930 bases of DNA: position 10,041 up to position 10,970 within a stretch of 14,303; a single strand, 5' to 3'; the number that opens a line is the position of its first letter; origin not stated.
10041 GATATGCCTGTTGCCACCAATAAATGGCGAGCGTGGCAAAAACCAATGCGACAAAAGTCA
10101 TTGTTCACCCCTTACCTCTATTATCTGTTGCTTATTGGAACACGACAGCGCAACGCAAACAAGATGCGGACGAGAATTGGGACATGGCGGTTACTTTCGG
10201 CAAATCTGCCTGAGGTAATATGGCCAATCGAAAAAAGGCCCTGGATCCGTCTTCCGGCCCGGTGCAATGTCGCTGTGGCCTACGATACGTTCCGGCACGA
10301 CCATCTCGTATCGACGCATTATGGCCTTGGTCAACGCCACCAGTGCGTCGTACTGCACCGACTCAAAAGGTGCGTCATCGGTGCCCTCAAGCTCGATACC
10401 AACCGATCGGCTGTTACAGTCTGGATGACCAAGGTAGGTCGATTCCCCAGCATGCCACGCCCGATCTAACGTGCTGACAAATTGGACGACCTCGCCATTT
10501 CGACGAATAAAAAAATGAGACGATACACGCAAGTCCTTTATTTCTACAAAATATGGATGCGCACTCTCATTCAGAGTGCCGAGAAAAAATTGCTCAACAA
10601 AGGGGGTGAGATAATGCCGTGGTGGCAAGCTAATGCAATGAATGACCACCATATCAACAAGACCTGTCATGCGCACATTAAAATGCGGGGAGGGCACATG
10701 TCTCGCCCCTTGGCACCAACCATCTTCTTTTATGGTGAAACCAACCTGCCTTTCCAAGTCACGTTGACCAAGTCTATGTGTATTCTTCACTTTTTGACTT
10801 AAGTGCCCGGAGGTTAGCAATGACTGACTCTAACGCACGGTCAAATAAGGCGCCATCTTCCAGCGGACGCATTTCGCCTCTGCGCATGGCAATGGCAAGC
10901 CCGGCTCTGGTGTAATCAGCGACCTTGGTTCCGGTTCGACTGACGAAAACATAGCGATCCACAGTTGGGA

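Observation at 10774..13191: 805-aa acidic coiled-coil protein of unknown function between nadC and ampD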

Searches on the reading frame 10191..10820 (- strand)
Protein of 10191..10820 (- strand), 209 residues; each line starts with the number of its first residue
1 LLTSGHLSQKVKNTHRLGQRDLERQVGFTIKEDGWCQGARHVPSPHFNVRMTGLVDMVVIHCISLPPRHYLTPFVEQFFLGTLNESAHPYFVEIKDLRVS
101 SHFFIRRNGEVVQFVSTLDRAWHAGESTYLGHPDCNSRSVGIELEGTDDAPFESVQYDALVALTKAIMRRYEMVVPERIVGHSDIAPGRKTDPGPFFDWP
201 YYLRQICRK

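Call 5: search_protein_families(library=pfam, proteins=[window:10191-10820:-], max_evalue=0.01)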
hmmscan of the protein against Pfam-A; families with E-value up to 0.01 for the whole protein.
window:10191-10820:- (209 aa): 1 family
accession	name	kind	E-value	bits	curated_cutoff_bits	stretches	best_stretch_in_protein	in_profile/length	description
PF01510.30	Amidase_2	-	5.1e-34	117.9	26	1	55-195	5-131/131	N-acetylmuramoyl-L-alanine amidase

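Call 6: search_protein_families(library=ncbifam, proteins=[window:10191-10820:-], max_evalue=0.01)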
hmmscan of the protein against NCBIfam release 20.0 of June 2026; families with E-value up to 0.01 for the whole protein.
window:10191-10820:- (209 aa): 1 family
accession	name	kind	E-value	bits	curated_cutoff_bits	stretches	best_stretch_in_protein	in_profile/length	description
NF008758.0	PRK11789.1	equivalog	1.6e-75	252.6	143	1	30-206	6-182/190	1,6-anhydro-N-acetylmuramyl-L-alanine amidase AmpD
